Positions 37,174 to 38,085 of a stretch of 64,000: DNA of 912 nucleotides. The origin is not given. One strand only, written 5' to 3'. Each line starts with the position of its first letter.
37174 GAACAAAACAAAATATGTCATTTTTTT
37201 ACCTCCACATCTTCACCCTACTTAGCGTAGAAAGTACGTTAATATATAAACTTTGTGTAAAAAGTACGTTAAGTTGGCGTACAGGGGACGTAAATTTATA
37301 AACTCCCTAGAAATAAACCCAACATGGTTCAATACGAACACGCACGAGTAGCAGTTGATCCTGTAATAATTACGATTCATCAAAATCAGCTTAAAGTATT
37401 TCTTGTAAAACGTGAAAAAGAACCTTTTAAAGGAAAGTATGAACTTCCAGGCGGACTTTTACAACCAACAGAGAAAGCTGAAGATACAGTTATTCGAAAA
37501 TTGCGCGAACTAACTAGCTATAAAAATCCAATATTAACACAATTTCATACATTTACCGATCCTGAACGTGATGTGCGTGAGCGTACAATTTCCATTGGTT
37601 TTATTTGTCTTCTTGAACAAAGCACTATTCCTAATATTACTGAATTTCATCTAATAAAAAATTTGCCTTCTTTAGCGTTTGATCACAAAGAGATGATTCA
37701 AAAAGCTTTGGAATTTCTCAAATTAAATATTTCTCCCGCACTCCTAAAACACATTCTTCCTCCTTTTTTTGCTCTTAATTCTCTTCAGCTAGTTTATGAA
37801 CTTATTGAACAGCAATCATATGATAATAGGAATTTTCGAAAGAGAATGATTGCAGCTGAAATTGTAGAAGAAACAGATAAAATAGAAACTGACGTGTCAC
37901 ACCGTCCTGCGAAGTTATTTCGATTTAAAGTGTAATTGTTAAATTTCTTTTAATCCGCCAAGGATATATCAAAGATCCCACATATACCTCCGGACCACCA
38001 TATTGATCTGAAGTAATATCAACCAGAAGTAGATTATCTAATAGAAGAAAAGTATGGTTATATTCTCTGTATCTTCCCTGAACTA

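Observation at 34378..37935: Cluster of two NUDIX hydrolases, an HD-GYP-like protein with an Arg-rich insert, and a PEP-utiliser mobile-domain protein (a third NUDIX sits at 24474)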

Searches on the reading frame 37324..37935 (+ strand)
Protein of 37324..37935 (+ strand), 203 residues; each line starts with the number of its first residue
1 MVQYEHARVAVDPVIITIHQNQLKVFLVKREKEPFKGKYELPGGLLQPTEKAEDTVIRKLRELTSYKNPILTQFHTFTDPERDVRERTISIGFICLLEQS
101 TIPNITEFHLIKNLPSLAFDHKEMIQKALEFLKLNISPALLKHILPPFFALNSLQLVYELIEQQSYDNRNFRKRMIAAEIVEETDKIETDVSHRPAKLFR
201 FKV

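Call 4: search_protein_families(library=pfam, proteins=[window:37324-37935:+], max_evalue=0.01)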
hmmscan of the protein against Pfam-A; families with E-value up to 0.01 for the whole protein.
window:37324-37935:+ (203 aa): 5 families
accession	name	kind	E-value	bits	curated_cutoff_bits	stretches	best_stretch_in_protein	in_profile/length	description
PF21906.2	NrtR_WHD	-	1.8e-18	66.8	27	1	143-201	3-61/61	NrtR DNA-binding winged helix domain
PF00293.34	NUDIX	-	1.2e-11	45.2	21.1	1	14-104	6-102/134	NUDIX domain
PF19368.5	AraR_C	-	1.3e-06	29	23.8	1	143-202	7-67/82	AraR C-terminal winged HTH domain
PF14815.12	NUDIX_4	-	0.0005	20.3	35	1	18-79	5-67/113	NUDIX domain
PF13869.12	NUDIX_2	-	0.0012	18.7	27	1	5-68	40-99/188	Nucleotide hydrolase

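Call 5: search_protein_families(library=ncbifam, proteins=[window:37324-37935:+], max_evalue=0.01)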
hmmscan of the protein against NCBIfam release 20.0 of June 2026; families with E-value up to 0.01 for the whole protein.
window:37324-37935:+ (203 aa): 11 families
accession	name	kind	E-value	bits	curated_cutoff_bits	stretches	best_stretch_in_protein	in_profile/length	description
NF050029.2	TransRepNtr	equivalog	1.8e-32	112.7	400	1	3-202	16-226/245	ADPR responsive transcriptional repressor NtrR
NF003786.0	PRK05379.1-2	equivalog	5.2e-12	45.6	397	1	9-103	219-316/354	bifunctional nicotinamide-nucleotide adenylyltransferase/Nudix hydroxylase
NF003788.0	PRK05379.1-5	equivalog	1.4e-09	37.7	354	1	8-105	213-312/351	bifunctional nicotinamide-nucleotide adenylyltransferase/Nudix hydroxylase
NF003787.0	PRK05379.1-4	equivalog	4e-09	35.9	449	1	6-103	206-305/346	bifunctional nicotinamide-nucleotide adenylyltransferase/Nudix hydroxylase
NF003791.0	PRK05379.2-3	equivalog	1.2e-08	34.5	409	1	4-105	198-301/340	bifunctional nicotinamide-nucleotide adenylyltransferase/Nudix hydroxylase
NF003785.0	PRK05379.1-1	equivalog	1.4e-06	27.8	418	1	7-120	202-318/347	bifunctional nicotinamide-nucleotide adenylyltransferase/Nudix hydroxylase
NF008044.0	PRK10776.1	equivalog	7.4e-06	25.9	148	1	17-95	10-86/130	8-oxo-dGTP diphosphatase MutT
TIGR00586.1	mutt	equivalog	1.1e-05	25.4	97.9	1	18-68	12-63/129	8-oxo-dGTP diphosphatase MutT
NF003790.0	PRK05379.2-2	equivalog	0.00015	21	403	1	21-103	226-313/354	bifunctional nicotinamide mononucleotide adenylyltransferase/ADP-ribose pyrophosphatase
NF006530.0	PRK08999.1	equivalog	0.00026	20.1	245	1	13-62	8-58/315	Nudix family hydrolase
NF012016.0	PRK15472.1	equivalog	0.006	16.3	95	1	18-89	10-81/141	nucleoside triphosphatase NudI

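Call 27: search_solved_structures(query=window:37324-37935:+, max_evalue=0.01, show_alignments=2)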
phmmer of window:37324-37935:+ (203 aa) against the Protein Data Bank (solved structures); distinct sequences matched with E-value up to 0.01: 10.
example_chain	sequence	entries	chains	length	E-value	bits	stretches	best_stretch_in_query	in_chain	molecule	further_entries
5bs6_A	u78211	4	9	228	4.9e-31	111.5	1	10-201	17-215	transcriptional regulator AraR | transcriptional factor AraR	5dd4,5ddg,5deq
3gz5_A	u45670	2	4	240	2.1e-21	80.1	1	9-202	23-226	MutT/nudix family protein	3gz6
2fml_A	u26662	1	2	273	2.6e-17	66.8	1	3-99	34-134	MutT/nudix family protein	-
3gz8_A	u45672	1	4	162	8.5e-16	61.8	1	9-132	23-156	MutT/nudix family protein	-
7q91_A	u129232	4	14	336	7.9e-09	39.1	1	119-202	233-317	NADQ transcription factor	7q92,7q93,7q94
2yyh_A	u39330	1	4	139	5.6e-07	33.1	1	20-133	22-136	8-OXO-dGTPase domain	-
3i9x_A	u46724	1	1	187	1.3e-06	31.9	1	18-130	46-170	mutT/nudix family protein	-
2qjo_A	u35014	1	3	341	7e-05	26.2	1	24-103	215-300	Bifunctional NMN adenylyltransferase/Nudix hydrolase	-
2qjt_B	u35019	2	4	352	0.00059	23.2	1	11-108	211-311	Nicotinamide-nucleotide adenylyltransferase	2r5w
4v14_A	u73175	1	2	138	0.0045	20.3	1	16-96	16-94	MUTATOR MUTT PROTEIN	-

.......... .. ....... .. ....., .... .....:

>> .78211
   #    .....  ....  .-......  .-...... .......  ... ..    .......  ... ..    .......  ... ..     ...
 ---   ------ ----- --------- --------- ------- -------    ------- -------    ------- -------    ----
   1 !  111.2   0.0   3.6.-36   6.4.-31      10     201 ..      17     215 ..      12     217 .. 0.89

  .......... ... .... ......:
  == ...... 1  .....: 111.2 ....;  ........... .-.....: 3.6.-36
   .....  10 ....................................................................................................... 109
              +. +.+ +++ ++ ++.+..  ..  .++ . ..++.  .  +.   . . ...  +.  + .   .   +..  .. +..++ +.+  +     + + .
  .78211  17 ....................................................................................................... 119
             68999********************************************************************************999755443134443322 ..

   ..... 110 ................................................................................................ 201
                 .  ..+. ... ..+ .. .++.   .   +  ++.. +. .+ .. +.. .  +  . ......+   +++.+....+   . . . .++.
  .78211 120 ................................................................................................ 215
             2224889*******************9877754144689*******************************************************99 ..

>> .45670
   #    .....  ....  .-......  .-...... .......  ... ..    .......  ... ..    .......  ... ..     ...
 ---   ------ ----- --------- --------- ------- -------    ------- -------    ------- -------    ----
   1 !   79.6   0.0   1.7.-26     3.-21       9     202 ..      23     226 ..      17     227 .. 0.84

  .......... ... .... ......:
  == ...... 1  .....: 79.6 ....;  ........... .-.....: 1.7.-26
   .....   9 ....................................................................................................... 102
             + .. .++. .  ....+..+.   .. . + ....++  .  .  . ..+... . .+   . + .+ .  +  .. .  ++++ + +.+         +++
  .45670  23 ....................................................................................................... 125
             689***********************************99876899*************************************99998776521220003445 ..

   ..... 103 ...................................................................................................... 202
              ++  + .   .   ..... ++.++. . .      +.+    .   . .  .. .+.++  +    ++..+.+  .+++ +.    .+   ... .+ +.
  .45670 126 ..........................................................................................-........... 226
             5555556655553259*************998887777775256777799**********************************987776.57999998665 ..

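Call 77: search_protein_families(library=padloc, proteins=[window:37324-37935:+], max_evalue=0.01)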
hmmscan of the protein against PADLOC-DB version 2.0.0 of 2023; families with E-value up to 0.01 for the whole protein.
window:37324-37935:+ (203 aa): 1 family
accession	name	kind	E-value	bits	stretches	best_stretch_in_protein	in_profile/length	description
PDLC04899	PDC-S07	-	9.3e-08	29.8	1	14-92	9-85/135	-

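Call 78: search_protein_families(library=phrogs, proteins=[window:37324-37935:+], max_evalue=0.01)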
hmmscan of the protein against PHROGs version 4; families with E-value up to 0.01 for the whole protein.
window:37324-37935:+ (203 aa): 1 family
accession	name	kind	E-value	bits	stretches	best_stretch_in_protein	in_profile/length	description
phrog_1198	-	other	6.7e-16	59.8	1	14-201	40-246/253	MutT/NUDIX hydrolase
